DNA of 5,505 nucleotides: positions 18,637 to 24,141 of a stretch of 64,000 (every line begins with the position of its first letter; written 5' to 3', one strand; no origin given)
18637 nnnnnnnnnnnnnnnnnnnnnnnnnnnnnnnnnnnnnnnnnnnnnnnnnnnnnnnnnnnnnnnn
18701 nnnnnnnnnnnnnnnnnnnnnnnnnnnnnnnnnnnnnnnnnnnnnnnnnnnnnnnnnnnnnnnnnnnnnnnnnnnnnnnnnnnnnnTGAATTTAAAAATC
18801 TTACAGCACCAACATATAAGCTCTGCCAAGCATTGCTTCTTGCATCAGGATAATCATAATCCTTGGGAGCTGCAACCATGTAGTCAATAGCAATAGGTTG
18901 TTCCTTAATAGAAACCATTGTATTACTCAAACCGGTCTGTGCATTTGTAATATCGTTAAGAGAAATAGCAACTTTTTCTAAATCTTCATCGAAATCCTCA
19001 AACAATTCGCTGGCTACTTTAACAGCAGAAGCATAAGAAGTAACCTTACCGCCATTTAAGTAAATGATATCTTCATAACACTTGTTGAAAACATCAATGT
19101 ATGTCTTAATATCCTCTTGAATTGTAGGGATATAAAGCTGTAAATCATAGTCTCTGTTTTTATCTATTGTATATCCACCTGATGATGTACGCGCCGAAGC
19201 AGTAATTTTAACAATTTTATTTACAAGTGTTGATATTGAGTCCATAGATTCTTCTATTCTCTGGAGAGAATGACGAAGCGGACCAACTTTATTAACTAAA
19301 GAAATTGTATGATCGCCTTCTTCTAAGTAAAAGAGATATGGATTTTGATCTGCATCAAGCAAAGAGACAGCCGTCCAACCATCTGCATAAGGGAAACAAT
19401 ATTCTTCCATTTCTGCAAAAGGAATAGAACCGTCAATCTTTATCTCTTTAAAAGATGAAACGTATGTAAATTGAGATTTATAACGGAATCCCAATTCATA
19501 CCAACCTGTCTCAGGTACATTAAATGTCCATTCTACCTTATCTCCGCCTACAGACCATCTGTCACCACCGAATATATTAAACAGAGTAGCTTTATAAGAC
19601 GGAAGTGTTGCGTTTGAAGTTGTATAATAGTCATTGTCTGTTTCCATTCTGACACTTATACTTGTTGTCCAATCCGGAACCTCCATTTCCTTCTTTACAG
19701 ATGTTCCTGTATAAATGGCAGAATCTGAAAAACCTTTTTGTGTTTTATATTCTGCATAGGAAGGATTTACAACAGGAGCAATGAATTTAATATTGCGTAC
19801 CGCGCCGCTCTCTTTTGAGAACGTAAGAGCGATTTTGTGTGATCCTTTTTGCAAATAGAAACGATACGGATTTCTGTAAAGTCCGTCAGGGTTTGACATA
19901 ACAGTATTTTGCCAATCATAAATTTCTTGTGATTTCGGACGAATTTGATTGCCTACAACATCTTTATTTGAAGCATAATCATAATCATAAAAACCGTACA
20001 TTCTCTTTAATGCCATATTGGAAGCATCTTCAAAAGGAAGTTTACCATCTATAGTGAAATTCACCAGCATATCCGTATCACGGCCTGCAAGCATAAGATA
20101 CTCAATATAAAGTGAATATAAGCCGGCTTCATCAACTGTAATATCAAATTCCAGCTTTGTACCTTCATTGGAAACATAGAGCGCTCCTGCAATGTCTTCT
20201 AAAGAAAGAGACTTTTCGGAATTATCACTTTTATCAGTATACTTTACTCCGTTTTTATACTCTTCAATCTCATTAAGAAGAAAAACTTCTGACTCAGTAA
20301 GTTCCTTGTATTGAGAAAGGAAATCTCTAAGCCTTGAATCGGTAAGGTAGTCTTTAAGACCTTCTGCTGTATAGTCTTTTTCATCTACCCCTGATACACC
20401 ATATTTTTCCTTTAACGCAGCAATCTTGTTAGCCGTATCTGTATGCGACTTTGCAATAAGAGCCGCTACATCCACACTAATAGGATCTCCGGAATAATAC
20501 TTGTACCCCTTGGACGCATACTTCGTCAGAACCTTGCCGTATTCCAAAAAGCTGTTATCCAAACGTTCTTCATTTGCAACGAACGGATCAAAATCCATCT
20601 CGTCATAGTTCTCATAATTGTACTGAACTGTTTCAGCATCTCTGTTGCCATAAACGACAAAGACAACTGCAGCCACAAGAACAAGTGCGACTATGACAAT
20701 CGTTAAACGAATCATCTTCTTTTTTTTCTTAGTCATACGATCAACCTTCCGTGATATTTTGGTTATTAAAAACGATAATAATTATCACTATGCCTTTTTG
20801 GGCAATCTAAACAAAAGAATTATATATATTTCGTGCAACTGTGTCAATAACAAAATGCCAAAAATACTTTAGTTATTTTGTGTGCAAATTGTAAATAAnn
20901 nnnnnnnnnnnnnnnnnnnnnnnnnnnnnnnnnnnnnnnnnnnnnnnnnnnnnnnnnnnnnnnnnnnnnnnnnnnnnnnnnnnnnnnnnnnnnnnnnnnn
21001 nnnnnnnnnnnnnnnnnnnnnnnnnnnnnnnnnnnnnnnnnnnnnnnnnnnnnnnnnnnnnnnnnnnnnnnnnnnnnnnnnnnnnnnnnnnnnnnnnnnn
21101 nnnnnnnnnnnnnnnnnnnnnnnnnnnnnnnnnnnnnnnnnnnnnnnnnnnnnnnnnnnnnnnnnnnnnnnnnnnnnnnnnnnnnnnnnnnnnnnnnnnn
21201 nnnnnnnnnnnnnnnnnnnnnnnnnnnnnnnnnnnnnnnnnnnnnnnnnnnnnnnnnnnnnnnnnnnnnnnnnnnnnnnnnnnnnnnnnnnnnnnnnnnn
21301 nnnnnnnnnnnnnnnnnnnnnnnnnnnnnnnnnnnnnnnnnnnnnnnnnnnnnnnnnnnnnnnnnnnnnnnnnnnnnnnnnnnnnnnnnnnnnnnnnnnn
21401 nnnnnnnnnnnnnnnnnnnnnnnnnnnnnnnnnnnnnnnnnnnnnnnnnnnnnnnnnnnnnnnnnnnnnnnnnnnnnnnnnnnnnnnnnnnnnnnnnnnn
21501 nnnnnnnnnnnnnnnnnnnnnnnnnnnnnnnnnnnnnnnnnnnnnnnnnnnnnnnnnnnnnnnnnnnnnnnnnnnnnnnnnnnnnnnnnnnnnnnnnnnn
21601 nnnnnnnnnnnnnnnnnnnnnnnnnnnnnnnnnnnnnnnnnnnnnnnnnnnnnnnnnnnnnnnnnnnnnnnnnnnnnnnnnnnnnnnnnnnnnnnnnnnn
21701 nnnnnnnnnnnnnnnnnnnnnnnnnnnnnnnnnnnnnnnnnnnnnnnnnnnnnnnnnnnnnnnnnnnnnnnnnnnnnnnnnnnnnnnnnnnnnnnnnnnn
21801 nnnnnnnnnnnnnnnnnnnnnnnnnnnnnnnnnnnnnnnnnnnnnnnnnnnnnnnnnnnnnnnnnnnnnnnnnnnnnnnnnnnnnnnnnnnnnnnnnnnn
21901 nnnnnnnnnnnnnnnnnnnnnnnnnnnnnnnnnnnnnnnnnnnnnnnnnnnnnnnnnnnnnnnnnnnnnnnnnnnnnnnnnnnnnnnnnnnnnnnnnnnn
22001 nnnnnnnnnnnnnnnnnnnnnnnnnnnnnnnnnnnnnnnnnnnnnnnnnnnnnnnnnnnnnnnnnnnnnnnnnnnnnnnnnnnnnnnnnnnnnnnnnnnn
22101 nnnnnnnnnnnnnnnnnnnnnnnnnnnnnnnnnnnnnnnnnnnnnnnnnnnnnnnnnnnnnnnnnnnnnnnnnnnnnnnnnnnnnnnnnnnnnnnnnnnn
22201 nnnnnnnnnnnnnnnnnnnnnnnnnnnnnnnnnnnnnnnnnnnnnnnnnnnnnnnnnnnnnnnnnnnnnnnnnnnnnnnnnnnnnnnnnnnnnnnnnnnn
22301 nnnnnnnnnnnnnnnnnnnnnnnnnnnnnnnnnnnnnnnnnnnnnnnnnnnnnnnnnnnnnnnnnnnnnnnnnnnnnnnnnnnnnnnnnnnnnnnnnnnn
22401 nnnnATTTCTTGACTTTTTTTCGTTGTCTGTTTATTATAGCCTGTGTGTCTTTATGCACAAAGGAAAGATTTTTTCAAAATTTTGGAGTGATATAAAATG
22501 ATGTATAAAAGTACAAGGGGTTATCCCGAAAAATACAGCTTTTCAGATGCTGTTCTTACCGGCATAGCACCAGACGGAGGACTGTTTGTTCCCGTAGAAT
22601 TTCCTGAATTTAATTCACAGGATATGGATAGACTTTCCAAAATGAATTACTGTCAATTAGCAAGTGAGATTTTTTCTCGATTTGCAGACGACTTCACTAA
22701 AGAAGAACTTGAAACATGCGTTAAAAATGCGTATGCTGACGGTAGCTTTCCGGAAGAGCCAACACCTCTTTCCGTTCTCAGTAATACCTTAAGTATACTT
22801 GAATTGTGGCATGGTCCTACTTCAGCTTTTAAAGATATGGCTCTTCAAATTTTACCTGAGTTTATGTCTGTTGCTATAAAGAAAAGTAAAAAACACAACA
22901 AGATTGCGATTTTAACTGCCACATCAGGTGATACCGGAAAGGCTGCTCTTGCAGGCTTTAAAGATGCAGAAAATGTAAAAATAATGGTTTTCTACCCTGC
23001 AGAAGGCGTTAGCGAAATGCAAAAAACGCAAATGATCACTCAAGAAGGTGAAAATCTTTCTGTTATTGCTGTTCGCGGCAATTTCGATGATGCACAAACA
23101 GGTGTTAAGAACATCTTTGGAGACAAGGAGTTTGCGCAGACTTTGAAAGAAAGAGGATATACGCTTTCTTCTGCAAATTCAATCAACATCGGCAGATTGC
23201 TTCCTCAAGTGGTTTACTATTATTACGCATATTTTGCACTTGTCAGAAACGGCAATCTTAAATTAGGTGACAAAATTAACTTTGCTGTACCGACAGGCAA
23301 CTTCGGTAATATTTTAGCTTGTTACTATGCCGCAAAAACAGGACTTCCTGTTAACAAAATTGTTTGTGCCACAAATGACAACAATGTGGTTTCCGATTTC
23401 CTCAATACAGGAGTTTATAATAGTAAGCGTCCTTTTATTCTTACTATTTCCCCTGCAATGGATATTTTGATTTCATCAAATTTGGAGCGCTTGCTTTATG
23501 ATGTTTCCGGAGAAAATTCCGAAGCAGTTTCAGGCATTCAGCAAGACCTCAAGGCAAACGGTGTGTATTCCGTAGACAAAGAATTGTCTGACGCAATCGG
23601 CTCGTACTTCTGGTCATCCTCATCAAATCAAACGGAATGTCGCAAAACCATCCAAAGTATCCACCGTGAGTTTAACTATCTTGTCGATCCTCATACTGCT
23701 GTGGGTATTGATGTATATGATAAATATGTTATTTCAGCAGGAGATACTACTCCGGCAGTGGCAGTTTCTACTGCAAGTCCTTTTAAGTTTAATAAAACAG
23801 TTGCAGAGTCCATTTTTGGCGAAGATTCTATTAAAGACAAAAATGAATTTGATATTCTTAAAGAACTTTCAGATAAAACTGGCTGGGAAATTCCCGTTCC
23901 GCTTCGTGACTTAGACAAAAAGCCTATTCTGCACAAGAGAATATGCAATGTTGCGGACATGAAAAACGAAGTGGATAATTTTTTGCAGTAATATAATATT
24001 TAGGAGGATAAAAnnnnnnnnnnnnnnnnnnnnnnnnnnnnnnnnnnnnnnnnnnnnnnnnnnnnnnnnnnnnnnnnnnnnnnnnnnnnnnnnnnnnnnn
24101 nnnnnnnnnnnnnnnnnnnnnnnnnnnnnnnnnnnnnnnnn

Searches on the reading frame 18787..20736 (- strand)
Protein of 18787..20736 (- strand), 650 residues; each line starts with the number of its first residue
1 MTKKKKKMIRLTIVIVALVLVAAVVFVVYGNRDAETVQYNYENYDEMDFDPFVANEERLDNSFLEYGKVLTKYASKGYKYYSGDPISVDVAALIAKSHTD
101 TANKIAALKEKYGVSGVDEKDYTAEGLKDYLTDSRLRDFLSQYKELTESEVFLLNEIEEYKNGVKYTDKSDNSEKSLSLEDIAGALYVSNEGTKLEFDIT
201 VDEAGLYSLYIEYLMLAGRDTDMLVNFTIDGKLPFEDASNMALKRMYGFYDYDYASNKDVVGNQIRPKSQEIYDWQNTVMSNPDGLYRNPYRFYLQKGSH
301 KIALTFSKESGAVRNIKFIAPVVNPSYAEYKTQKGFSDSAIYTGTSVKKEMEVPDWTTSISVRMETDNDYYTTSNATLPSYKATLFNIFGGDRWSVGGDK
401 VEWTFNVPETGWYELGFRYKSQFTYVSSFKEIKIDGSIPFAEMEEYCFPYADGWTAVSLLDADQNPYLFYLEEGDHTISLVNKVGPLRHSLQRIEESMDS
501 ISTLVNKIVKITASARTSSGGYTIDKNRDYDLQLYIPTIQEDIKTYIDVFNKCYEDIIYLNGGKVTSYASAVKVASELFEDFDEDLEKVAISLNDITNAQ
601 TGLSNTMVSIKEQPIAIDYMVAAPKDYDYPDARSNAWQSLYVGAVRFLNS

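Call 63: find_homologous_proteins(query=window:18787-20736:-, max_evalue=0.00001)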
Query window:18787-20736:- (650 aa): 97 proteins with E <= 0.00001 among 8000 candidates.
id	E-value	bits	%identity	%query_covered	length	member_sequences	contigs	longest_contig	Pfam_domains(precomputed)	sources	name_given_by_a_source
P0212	0.0e+0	1435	98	100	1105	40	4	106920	-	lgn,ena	-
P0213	0.0e+0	1189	80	100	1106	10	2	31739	PF01547.31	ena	-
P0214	0.0e+0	1185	80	100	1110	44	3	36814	-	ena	-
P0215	0.0e+0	1169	80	96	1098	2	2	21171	PF01547.31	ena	-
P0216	0.0e+0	1167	79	96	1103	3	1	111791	-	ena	-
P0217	0.0e+0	1162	77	100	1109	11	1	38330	-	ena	-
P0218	0.0e+0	1012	69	100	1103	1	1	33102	PF01547.31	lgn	-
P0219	2.0e-293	993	68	100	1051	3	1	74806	PF01547.31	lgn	-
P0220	4.7e-289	979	66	100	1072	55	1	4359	PF01547.31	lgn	-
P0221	6.5e-289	978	68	97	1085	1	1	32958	PF13416.12,PF01547.31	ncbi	-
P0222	1.1e-285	967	65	100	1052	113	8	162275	PF01547.31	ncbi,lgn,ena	-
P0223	1.8e-283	960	67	96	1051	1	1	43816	PF01547.31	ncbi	-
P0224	7.6e-273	925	64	100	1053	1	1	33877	PF13416.12,PF01547.31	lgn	-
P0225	4.6e-272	922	64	100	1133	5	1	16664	PF01547.31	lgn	-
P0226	5.1e-222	757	54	100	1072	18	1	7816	PF13416.12,PF01547.31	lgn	-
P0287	7.2e-43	165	27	84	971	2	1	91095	PF01547.31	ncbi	ncbi:extracellular solute-binding protein [Caldicellulosiruptoraceae bacterium PP1]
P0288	4.3e-42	163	26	73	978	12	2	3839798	PF13416.12,PF01547.31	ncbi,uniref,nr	ncbi:carbohydrate ABC transporter substrate-binding protein (CUT1 family) [Paenibacillus cellulosily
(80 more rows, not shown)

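Call 83: find_encoding_contigs(protein=P0288, flank=10000, max_places=1)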
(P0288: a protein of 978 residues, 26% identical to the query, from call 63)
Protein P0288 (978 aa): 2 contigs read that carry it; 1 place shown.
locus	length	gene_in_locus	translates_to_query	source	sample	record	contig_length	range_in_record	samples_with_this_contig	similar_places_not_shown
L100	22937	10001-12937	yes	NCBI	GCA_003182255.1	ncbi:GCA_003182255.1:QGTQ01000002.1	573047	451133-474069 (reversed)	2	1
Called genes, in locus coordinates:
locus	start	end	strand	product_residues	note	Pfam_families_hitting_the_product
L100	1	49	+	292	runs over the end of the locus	PF07638:Sigma70_ECF (faint), PF04542:Sigma70_r2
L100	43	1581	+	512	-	PF12791:RsgI_N, PF23750:RsgI_M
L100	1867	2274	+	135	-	-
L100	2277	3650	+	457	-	PF08673:RsbU_N, PF00989:PAS (weak), PF12860:PAS_7 (weak), PF00512:HisKA, PF02518:HATPase_c, PF13589:HATPase_c_3 (faint)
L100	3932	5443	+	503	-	PF02789:Peptidase_M17_N, PF00883:Peptidase_M17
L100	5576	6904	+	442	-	PF00083:Sugar_tr, PF06609:TRI12 (weak), PF07690:MFS_1, PF12832:MFS_1_like, PF00083:Sugar_tr (weak), PF07690:MFS_1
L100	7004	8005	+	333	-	PF00356:LacI, PF00532:Peripla_BP_1 (weak), PF13377:Peripla_BP_3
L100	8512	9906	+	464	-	PF01547:SBP_bac_1, PF13416:SBP_bac_8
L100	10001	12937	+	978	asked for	PF01547:SBP_bac_1, PF13416:SBP_bac_8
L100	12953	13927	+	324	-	PF00528:BPD_transp_1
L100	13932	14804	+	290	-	PF00528:BPD_transp_1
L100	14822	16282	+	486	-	PF01436:NHL (faint)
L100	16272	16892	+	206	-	PF04893:Yip1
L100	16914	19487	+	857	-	PF18952:DUF5696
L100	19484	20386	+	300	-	PF00528:BPD_transp_1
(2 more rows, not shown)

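Call 84: find_encoding_contigs(protein=P0287, flank=10000, max_places=1)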
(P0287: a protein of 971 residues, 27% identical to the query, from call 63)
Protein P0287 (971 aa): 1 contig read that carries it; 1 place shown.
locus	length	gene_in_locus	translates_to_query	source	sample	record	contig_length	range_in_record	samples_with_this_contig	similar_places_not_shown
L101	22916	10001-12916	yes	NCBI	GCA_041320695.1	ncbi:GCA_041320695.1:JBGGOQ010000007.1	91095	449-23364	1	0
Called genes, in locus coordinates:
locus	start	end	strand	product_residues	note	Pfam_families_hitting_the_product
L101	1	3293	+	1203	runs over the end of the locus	PF07745:Glyco_hydro_53, PF07532:Big_4, PF00395:SLH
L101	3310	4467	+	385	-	PF07532:Big_4 (weak), PF00404:Dockerin_1 (weak)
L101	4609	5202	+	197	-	PF04055:Radical_SAM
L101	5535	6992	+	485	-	PF02585:PIG-L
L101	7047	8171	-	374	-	PF00392:GntR, PF13407:Peripla_BP_4 (weak), PF00532:Peripla_BP_1, PF13377:Peripla_BP_3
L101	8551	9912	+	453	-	PF01547:SBP_bac_1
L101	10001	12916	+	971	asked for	PF01547:SBP_bac_1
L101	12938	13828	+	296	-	PF00528:BPD_transp_1 (weak)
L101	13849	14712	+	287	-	PF00528:BPD_transp_1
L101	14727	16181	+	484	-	PF25021:TEN_NHL (faint), PF01436:NHL (faint), PF00515:TPR_1 (faint), PF07719:TPR_2 (faint), PF13414:TPR_11 (faint)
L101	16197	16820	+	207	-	PF04893:Yip1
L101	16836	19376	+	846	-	PF18952:DUF5696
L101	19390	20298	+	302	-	-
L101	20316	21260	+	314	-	PF00528:BPD_transp_1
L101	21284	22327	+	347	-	PF00728:Glyco_hydro_20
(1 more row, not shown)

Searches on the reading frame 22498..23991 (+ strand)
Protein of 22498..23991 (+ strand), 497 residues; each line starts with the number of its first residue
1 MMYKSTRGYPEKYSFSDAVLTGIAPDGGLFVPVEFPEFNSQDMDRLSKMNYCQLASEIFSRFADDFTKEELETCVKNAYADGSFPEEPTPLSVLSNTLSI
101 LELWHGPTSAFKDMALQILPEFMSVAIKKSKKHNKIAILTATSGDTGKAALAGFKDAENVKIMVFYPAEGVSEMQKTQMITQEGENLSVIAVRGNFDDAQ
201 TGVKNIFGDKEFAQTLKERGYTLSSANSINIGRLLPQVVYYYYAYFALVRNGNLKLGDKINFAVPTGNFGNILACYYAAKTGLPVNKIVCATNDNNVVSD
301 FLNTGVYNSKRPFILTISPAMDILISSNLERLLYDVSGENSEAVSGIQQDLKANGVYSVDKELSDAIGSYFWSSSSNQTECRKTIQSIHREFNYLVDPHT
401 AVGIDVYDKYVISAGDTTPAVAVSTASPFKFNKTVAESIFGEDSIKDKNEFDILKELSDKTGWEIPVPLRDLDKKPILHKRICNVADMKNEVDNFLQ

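Call 71: search_protein_families(library=pfam, proteins=[window:22498-23991:+], max_evalue=0.00001)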
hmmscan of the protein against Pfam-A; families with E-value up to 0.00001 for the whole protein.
window:22498-23991:+ (497 aa): 3 families
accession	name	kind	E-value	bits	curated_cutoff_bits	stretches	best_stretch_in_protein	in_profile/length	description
PF14821.11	Thr_synth_N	-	5.9e-26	90.9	25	1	3-79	2-79/79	Threonine synthase N terminus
PF00291.31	PALP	-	1.6e-12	47.8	35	1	100-344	26-244/295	Pyridoxal-phosphate dependent enzyme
PF24857.1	THR4_C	-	1.1e-08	35.6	27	1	400-458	1-59/85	Threonine synthase, C-terminal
